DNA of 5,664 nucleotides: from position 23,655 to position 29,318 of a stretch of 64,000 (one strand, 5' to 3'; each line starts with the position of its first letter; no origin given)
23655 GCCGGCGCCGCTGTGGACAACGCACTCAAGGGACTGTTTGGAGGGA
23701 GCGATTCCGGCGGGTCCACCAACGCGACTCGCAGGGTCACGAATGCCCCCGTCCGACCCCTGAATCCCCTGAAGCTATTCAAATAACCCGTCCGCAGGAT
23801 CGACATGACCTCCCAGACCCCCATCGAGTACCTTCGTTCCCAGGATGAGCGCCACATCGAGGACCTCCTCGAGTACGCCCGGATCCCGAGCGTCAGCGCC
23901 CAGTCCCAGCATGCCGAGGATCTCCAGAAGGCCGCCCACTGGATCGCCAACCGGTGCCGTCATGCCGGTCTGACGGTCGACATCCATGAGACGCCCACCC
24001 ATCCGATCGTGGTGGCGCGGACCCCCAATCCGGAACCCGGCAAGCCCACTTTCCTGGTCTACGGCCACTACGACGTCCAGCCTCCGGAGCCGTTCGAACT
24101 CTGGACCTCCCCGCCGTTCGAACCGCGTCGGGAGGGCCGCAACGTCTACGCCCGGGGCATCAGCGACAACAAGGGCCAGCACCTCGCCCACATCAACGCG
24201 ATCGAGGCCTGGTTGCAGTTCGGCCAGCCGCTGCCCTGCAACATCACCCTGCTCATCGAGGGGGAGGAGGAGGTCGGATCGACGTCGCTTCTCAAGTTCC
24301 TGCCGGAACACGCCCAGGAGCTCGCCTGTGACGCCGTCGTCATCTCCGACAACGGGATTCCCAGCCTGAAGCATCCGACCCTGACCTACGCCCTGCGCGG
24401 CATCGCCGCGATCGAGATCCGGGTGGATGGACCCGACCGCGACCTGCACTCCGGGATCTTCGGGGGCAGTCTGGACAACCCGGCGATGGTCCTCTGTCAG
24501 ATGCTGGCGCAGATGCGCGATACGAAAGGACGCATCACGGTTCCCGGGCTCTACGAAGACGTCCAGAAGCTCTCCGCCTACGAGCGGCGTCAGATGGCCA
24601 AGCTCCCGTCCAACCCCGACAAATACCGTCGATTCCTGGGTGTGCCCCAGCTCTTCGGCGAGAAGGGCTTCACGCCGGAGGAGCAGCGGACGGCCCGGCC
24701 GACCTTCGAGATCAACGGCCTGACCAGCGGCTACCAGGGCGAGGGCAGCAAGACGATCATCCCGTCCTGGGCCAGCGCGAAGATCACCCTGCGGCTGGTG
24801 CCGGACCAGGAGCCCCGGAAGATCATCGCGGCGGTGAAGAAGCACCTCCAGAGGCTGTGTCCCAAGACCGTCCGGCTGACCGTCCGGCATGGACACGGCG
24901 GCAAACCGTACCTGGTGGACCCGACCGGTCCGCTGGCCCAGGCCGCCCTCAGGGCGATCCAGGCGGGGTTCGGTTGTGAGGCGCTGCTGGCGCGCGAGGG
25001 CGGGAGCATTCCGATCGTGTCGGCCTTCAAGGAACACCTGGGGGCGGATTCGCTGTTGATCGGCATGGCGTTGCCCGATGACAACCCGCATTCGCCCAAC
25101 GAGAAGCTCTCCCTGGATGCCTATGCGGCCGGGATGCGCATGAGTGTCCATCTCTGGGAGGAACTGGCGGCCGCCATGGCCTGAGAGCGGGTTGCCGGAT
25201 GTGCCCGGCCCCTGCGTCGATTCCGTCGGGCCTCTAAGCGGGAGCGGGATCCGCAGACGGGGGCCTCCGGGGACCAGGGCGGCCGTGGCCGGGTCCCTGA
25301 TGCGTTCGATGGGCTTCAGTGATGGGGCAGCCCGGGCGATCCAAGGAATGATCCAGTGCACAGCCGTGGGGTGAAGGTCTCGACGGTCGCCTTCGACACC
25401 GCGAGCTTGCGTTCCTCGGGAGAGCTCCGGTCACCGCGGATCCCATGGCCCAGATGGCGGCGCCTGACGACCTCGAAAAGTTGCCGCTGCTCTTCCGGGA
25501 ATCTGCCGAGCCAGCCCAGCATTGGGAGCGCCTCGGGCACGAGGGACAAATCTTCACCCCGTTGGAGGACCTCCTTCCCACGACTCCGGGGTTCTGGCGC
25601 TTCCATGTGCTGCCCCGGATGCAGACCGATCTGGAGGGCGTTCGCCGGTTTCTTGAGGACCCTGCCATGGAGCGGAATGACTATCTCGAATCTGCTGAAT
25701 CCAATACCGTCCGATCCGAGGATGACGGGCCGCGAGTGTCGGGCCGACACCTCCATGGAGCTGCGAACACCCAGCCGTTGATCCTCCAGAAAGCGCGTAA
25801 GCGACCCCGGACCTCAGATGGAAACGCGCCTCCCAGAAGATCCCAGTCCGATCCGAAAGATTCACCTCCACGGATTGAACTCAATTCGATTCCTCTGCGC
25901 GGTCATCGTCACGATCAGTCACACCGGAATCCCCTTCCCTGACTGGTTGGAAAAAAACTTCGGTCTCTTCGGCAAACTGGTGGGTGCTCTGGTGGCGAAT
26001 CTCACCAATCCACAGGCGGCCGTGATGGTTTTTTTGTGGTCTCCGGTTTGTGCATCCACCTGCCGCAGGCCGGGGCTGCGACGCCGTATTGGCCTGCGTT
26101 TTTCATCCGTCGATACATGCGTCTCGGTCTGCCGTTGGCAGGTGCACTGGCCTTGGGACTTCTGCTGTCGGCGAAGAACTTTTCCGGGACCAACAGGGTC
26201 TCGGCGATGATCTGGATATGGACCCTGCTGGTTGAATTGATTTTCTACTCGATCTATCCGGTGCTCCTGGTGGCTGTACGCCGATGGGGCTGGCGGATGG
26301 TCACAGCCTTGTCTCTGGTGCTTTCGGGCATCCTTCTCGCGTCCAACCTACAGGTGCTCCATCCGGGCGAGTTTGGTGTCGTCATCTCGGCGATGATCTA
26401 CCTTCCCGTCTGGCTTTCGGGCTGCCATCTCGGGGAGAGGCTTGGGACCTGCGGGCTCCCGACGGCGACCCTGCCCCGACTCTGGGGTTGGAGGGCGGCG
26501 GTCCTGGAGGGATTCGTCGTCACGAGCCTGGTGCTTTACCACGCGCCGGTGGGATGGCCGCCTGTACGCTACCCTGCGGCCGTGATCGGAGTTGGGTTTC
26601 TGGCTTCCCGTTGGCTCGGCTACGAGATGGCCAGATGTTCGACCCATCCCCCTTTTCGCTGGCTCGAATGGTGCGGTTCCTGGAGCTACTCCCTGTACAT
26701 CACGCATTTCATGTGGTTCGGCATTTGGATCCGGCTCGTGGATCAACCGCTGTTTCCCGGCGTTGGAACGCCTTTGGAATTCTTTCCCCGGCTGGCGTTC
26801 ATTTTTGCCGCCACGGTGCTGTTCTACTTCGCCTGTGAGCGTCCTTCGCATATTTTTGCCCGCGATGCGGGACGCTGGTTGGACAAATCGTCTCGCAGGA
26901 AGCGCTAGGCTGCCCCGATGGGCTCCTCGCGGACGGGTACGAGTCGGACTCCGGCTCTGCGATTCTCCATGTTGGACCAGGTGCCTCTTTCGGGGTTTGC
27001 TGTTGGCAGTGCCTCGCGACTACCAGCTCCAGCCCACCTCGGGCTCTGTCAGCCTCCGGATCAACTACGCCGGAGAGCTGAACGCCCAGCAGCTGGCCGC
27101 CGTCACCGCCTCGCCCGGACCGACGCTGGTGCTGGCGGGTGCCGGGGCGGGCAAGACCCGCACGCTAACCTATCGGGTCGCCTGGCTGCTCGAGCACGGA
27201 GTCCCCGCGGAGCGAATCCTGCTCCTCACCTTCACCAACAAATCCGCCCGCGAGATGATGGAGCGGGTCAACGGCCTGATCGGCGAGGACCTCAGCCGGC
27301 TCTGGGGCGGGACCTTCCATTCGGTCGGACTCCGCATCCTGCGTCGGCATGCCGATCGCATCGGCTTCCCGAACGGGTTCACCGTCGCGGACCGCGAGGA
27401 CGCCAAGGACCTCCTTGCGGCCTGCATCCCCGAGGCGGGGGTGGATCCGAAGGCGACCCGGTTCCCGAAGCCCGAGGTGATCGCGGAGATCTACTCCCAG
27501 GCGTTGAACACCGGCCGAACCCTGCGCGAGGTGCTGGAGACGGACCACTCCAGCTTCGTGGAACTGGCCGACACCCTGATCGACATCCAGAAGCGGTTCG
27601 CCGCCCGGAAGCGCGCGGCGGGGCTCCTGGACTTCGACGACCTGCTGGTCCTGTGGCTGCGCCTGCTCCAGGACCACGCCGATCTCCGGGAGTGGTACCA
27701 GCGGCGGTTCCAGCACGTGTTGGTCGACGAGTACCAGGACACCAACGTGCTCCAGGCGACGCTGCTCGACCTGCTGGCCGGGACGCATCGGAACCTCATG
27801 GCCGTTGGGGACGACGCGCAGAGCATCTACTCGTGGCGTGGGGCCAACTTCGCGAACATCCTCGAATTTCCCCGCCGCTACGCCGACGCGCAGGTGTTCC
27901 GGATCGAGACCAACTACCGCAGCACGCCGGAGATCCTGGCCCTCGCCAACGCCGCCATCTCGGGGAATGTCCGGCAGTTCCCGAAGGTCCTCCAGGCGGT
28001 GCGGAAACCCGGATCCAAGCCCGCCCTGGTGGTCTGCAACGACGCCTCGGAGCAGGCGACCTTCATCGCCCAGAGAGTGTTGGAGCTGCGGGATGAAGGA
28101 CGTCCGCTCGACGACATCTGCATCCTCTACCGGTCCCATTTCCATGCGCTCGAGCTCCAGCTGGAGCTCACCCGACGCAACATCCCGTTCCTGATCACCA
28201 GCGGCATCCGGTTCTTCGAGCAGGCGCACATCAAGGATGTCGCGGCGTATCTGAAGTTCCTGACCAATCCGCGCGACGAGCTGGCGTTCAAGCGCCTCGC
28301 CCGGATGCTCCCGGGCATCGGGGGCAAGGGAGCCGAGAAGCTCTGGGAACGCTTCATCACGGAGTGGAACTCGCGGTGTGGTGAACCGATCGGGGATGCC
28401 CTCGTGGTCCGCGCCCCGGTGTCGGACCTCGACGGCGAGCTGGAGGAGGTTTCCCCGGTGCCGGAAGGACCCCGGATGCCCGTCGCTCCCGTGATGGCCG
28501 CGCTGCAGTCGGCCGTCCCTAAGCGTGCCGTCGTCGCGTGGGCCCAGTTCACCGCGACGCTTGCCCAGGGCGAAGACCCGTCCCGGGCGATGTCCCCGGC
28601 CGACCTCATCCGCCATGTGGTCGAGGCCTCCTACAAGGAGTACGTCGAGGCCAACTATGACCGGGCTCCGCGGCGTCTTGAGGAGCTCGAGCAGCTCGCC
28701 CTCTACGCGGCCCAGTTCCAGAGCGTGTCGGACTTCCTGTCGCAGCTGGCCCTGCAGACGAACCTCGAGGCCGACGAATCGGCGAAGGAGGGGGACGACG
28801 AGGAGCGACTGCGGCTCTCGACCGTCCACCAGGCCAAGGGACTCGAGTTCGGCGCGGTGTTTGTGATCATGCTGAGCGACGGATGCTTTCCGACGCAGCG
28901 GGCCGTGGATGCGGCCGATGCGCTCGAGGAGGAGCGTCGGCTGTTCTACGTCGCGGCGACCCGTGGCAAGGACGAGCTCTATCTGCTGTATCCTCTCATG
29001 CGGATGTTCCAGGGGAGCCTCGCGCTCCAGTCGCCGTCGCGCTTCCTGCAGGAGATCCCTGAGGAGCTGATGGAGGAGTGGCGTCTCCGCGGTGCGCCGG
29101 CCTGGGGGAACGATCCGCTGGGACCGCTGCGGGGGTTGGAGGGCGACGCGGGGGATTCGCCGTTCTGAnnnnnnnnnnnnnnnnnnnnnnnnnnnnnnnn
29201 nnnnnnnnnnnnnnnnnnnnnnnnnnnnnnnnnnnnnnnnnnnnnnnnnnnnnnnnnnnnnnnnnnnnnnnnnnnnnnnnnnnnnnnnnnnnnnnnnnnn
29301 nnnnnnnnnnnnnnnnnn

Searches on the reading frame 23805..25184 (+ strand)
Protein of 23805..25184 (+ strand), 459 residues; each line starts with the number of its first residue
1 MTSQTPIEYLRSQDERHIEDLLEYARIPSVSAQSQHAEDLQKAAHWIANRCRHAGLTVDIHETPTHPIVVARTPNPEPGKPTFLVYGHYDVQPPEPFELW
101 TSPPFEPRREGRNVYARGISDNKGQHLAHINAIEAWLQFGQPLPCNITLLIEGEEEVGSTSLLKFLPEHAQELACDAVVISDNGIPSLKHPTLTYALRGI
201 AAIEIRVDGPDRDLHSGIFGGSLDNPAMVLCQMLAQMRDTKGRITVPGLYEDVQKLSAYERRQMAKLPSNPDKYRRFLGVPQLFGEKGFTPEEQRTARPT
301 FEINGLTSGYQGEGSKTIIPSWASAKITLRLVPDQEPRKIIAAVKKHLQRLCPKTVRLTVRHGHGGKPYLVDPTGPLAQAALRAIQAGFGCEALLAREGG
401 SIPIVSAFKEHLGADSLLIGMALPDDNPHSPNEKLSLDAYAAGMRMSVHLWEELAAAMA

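Call 64: find_encoding_contigs(protein=window:23805-25184:+, flank=9000, max_places=6)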
Protein window:23805-25184:+ (459 aa): 22 contigs read that carry it; 6 places shown.
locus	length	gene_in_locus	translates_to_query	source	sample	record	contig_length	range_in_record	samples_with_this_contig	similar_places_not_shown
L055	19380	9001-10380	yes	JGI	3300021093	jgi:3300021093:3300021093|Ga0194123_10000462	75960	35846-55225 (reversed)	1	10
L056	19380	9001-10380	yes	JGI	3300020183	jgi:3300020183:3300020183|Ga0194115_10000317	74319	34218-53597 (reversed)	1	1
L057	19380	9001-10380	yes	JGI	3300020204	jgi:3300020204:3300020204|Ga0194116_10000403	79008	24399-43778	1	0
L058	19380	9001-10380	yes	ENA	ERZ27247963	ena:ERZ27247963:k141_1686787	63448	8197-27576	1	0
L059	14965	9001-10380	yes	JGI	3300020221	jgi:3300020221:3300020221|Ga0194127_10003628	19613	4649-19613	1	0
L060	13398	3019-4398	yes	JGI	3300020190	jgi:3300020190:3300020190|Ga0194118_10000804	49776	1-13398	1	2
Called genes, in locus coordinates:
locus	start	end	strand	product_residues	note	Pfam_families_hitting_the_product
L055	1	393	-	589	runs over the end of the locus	PF01432:Peptidase_M3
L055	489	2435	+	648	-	PF12708:Pect-lyase_RHGA_epim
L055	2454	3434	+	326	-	PF00480:ROK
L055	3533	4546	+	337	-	PF01118:Semialdhyde_dh, PF02774:Semialdhyde_dhC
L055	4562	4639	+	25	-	-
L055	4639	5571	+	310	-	PF01073:3Beta_HSD (weak), PF01370:Epimerase, PF02719:Polysacc_synt_2 (weak), PF04321:RmlD_sub_bind (weak), PF07993:NAD_binding_4 (faint), PF16363:GDP_Man_Dehyd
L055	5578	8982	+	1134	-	PF05170:AsmA (faint), PF05359:DUF748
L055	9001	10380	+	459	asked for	PF01546:Peptidase_M20, PF07687:M20_dimer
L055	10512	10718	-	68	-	-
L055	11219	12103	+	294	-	PF01757:Acyl_transf_3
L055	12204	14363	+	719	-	PF13604:AAA_30 (faint), PF00580:UvrD-helicase, PF01443:Viral_helicase1 (faint), PF13245:AAA_19, PF13401:AAA_22 (faint), PF13361:UvrD_C, PF13538:UvrD_C_2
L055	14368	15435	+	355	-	PF01207:Dus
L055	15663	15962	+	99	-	-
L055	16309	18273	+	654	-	PF00012:HSP70, PF06723:MreB_Mbl, PF00012:HSP70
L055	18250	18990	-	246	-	PF05198:IF3_N, PF00707:IF3_C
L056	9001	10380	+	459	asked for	PF01546:Peptidase_M20, PF07687:M20_dimer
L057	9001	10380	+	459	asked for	PF01546:Peptidase_M20, PF07687:M20_dimer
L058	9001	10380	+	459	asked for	PF01546:Peptidase_M20, PF07687:M20_dimer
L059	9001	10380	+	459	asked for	PF01546:Peptidase_M20, PF07687:M20_dimer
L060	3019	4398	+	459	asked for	PF01546:Peptidase_M20, PF07687:M20_dimer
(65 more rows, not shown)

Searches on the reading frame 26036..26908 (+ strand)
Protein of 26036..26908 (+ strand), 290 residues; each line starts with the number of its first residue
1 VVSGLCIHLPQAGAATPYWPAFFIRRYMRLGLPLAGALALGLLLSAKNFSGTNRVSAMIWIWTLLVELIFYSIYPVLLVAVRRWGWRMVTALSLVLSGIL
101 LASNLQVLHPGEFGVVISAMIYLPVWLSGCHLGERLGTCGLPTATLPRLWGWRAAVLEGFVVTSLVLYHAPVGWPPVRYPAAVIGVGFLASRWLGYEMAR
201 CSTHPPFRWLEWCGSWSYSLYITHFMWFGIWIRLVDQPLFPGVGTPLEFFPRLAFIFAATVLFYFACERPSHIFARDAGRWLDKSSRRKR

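Call 52: search_protein_families(library=pfam, proteins=[window:26036-26908:+], max_evalue=0.01)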
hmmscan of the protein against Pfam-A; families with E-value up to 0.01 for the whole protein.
window:26036-26908:+ (290 aa): 1 family
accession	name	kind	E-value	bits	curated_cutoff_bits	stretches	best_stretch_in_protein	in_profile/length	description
PF01757.29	Acyl_transf_3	-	2.3e-12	47.1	31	1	1-264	53-325/326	Acyltransferase domain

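Call 63: find_encoding_contigs(protein=window:26036-26908:+, flank=8000, max_places=8)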
Protein window:26036-26908:+ (290 aa): no gene with exactly this product is on record in the collection.

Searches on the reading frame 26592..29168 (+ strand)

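Call 26: search_protein_families(library=pfam, proteins=[window:26592-29168:+], max_evalue=0.01)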
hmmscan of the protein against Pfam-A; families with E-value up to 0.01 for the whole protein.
window:26592-29168:+ (858 aa): 8 families
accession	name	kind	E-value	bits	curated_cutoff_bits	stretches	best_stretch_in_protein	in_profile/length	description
PF00580.27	UvrD-helicase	-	8.4e-76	255.6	23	1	163-430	1-270/271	UvrD/REP helicase N-terminal domain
PF13361.12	UvrD_C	-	3.4e-56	191.6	25.6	2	437-584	2-150/350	UvrD-like helicase C-terminal domain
PF13245.12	AAA_19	-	1.9e-21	77.1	25.1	1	169-414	3-132/134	AAA domain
PF13538.12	UvrD_C_2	-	1.5e-10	41.2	27.4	1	741-799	3-52/52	UvrD-like helicase C-terminal domain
PF13604.12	AAA_30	-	3e-06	27.5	27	1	163-226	2-66/191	AAA domain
PF01443.25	Viral_helicase1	-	7.3e-06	26.4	21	0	717-798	158-226/228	Viral superfamily 1 RNA helicase core domain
PF13401.12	AAA_22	-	1.8e-05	25.5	27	0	176-239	6-65/130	AAA domain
PF13087.12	AAA_12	-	0.0072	16.3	27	0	672-798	94-190/195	AAA domain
